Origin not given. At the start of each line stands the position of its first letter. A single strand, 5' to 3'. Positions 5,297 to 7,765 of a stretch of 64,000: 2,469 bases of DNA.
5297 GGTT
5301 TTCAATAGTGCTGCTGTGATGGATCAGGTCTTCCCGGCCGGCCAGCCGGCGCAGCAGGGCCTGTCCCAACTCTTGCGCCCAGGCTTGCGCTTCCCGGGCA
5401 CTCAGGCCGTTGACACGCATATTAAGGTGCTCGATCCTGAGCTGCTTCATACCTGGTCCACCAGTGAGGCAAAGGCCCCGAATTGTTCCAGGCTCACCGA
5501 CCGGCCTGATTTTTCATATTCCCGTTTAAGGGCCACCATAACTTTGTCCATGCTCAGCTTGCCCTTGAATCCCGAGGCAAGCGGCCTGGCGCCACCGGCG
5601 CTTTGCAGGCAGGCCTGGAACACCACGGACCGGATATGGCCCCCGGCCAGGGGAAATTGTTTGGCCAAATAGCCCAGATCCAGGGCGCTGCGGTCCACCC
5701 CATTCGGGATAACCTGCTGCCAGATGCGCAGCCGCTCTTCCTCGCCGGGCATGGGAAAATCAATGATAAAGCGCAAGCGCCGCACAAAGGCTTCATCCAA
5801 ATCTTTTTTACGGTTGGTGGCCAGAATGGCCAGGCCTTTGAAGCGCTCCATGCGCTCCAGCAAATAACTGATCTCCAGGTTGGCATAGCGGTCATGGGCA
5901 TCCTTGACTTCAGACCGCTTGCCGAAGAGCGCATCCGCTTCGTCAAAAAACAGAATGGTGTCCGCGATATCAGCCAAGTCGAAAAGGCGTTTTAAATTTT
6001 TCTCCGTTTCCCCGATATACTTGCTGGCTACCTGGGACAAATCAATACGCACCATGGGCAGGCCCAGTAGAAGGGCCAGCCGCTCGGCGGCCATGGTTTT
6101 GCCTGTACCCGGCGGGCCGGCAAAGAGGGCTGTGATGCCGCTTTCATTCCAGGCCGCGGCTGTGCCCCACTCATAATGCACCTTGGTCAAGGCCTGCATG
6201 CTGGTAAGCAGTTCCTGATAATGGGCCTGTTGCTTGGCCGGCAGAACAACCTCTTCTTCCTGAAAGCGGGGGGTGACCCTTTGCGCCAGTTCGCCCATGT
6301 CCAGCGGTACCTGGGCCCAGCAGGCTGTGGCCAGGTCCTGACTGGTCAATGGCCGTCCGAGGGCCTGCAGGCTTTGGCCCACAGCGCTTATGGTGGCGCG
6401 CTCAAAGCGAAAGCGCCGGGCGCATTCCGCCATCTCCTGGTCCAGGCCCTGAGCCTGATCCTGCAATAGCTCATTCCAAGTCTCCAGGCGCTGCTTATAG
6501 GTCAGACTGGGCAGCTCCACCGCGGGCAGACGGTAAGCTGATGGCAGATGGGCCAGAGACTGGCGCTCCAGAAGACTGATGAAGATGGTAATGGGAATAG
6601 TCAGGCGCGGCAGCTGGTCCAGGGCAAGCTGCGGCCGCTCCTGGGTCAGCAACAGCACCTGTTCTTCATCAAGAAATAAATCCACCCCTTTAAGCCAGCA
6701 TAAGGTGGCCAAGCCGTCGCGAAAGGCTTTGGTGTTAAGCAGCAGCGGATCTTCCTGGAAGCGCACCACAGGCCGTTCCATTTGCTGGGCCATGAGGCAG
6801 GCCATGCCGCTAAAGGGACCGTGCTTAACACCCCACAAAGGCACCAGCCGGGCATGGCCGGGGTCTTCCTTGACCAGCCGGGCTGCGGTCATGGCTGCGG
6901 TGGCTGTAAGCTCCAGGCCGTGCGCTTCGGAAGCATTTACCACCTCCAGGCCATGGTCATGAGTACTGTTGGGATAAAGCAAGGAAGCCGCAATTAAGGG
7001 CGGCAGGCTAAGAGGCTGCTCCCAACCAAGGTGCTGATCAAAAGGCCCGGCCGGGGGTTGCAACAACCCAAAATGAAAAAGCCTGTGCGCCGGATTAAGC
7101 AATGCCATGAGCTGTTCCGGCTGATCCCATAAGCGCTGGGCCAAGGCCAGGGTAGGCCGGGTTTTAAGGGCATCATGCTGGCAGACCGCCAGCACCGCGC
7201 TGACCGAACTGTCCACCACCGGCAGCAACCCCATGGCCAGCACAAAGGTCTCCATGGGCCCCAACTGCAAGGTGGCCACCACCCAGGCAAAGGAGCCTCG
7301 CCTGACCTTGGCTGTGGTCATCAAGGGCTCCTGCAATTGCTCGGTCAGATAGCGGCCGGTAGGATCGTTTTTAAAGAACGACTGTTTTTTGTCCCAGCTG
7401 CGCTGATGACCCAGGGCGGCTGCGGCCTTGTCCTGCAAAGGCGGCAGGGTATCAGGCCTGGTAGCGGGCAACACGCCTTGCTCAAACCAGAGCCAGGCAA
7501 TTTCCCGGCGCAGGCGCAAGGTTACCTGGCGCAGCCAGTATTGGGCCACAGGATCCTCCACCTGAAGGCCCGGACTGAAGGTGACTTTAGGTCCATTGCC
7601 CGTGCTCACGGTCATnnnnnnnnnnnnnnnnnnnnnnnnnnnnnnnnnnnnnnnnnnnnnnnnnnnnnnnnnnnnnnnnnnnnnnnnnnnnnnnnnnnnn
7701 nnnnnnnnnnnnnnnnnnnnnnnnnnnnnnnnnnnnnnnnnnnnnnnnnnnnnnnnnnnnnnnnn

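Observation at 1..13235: Extracellular contractile injection system (eCIS) locus with a P2-like rather than Afp-like gene order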

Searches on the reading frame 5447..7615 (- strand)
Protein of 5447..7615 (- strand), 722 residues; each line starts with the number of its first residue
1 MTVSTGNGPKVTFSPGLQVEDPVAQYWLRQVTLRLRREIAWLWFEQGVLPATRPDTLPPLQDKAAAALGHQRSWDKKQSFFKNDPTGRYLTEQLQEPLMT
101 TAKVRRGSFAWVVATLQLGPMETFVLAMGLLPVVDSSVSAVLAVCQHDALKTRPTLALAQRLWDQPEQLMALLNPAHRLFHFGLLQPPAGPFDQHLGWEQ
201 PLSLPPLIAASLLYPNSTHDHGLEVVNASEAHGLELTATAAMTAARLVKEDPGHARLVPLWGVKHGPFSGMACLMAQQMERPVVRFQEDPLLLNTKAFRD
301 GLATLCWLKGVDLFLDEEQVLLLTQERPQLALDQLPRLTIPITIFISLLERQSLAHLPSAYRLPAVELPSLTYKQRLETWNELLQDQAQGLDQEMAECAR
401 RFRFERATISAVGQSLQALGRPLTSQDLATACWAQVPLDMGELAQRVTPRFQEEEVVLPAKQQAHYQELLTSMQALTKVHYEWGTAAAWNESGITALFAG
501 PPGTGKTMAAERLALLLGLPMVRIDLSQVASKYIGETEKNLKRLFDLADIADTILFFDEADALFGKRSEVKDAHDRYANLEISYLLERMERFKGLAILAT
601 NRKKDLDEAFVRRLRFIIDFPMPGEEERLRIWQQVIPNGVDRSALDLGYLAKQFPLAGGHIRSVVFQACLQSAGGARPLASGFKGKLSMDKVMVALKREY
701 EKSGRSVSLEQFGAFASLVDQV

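Call 6: search_protein_families(library=pfam, proteins=[window:5447-7615:-], max_evalue=0.01)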
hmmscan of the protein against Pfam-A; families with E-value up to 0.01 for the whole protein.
window:5447-7615:- (722 aa): 5 families
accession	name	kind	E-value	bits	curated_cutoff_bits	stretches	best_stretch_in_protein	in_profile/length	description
PF00004.35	AAA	-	3.4e-27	95.9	21.2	1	497-621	2-130/131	ATPase family associated with various cellular activities (AAA)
PF22977.2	WHD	-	0.00023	21.3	27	1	113-167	102-157/221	Winged helix domain, variant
PF01078.27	Mg_chelatase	-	0.0018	18.2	20.3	1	496-518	25-47/207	Magnesium chelatase, subunit ChlI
PF13671.12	AAA_33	-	0.0029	18.3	27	0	497-555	3-59/143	AAA domain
PF13401.12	AAA_22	-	0.0099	16.6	27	0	498-528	10-43/130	AAA domain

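Call 13: search_protein_families(library=ncbifam, proteins=[window:5447-7615:-], max_evalue=0.01)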
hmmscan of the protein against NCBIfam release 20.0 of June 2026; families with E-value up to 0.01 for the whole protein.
window:5447-7615:- (722 aa): 18 families
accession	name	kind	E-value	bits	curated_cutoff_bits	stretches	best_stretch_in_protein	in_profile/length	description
NF042959.1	IteA_antiphage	equivalog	4.2e-29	101.8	510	1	432-668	67-300/367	anti-phage ATPase IteA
NF003069.1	PRK03992.1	subfamily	3.7e-22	79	500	1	497-670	169-350/379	proteasome-activating nucleotidase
TIGR01242.2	TIGR01242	subfamily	1.9e-21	76.5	500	1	497-673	152-336/362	proteasome-activating nucleotidase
NF041006.2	cell_div_CdvC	equivalog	3.1e-20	72.4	650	1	497-668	138-318/370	cell division protein CdvC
NF047747.1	PrtsmActNtasePan2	equivalog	5.2e-19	68.7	700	1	496-669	188-369/397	proteasome-activating nucleotidase Pan2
TIGR01243.1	CDC48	subfamily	1.1e-17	63.6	802.65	1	496-650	215-373/733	CDC48 family AAA ATPase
NF047748.1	PrtsmActNtasePan1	equivalog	4.2e-17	62.3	750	1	496-665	185-362/405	proteasome-activating nucleotidase Pan1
TIGR01241.2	FtsH_fam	equivalog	2.3e-12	46.5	600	1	496-698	198-408/598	ATP-dependent zinc metalloprotease FtsH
TIGR03922.1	T7SS_EccA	equivalog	1.1e-11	44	466.65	1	496-607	315-429/557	type VII secretion AAA-ATPase EccA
NF008004.0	PRK10733.1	equivalog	2.6e-11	42.2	1008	1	496-698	188-398/644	ATP-dependent zinc metalloprotease FtsH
TIGR02639.1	ClpA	equivalog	7.5e-07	27.7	993.15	1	496-532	490-526/734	ATP-dependent Clp protease ATP-binding subunit ClpA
NF003229.0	PRK04195.1-5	equivalog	2.2e-06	26.7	280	1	494-566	45-118/413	replication factor C large subunit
TIGR03689.1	pup_AAA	equivalog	1.9e-05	23.6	504.75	1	497-568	220-306/512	proteasome ATPase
TIGR02880.1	cbbX_cfxQ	equivalog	0.00013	21.3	459.25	1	491-608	56-174/284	CbbX protein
NF003745.1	PRK05342.1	equivalog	0.00021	20.2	359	1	497-567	113-190/418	ATP-dependent Clp protease ATP-binding subunit ClpX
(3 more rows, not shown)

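Call 86: search_solved_structures(query=window:5447-7615:-, max_evalue=1e-10)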
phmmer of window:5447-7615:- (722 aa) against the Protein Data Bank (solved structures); distinct sequences matched with E-value up to 1e-10: 233 (the best 60 are shown).
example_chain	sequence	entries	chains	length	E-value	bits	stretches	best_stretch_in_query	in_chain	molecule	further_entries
5g4g_A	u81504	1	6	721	2.1e-31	112.3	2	400-639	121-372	VCP-LIKE ATPASE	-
5g4f_A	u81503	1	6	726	2.2e-31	112.3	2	400-639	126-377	VCP-LIKE ATPASE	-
5vc7_A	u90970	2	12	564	4e-31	111.4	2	497-639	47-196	VCP-like ATPase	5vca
6oaa_B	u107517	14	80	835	4.8e-31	111.1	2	496-653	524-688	Cell division control protein 48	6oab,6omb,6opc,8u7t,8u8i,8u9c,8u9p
8dar_A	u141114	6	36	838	4.9e-31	111.1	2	496-653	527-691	Cell division control protein 48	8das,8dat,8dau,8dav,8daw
6chs_H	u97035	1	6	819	5.1e-31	111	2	496-660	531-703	Putative cell division control protein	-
7wub_D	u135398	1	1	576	7.7e-31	110.5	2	496-669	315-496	Transitional endoplasmic reticulum ATPase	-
7wub_C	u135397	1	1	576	7.7e-31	110.5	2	496-669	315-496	Transitional endoplasmic reticulum ATPase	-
6mck_A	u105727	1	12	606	9.4e-31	110.2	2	496-669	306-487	Transitional endoplasmic reticulum ATPase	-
6oa9_A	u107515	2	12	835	1.2e-30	109.8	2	497-672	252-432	Cell division control protein 48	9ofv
5c18_A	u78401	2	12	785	2e-30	109.1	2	496-670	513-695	Transitional endoplasmic reticulum ATPase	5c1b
7rlj_A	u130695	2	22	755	2.1e-30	109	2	496-669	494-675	Transitional endoplasmic reticulum ATPase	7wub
8yka_A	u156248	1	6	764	2.2e-30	109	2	496-669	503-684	Transitional endoplasmic reticulum ATPase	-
7rlb_A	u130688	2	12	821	2.4e-30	108.8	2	496-669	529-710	Transitional endoplasmic reticulum ATPase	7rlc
7y4w_A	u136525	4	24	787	2.4e-30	108.8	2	496-669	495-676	Transitional endoplasmic reticulum ATPase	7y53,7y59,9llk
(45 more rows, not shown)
